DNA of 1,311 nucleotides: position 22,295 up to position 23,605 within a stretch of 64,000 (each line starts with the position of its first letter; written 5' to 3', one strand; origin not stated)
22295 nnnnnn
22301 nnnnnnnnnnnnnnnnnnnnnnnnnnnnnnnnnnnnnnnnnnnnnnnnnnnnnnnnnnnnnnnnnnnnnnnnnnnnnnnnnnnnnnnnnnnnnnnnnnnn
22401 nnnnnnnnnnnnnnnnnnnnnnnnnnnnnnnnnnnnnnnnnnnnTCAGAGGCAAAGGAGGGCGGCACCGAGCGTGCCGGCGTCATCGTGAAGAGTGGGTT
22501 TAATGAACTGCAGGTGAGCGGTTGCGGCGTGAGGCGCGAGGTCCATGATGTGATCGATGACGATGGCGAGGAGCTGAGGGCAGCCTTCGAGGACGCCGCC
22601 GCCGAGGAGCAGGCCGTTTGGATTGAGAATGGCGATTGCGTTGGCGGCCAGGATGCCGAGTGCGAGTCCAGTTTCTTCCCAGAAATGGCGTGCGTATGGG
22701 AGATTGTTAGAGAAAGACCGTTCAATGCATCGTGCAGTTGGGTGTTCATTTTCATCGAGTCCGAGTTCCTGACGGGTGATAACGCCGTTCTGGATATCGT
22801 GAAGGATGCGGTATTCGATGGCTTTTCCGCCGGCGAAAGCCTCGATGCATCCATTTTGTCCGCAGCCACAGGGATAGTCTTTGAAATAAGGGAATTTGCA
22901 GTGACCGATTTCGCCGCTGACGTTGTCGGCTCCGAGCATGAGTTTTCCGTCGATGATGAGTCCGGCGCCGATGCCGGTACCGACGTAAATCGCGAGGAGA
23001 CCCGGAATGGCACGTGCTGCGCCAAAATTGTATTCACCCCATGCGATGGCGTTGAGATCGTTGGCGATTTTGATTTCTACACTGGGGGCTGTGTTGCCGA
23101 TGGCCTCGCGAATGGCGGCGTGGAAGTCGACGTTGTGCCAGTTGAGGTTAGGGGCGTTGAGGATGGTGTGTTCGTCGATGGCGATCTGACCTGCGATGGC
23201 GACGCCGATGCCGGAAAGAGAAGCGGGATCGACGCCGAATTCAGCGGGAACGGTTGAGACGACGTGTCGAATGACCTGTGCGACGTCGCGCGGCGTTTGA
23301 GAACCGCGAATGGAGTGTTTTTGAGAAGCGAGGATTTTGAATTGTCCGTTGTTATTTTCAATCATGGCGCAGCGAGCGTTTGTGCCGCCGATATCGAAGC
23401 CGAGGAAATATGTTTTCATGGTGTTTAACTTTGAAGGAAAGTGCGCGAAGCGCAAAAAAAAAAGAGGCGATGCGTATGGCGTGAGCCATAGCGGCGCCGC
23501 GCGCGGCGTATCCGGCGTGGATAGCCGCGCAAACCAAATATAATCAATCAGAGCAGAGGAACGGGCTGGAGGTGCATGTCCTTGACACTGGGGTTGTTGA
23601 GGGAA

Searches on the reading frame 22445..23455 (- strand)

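Call 7: search_protein_families(library=pfam, proteins=[window:22445-23455:-], max_evalue=0.001)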
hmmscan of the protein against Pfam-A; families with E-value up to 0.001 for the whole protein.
window:22445-23455:- (336 aa): 2 families
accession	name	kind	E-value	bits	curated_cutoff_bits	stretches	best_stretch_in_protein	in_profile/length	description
PF00480.26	ROK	-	3.7e-55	187.9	22.9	1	18-335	2-291/294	ROK family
PF02685.22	Glucokinase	-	1.4e-09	37.9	22.1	1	21-296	4-270/314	Glucokinase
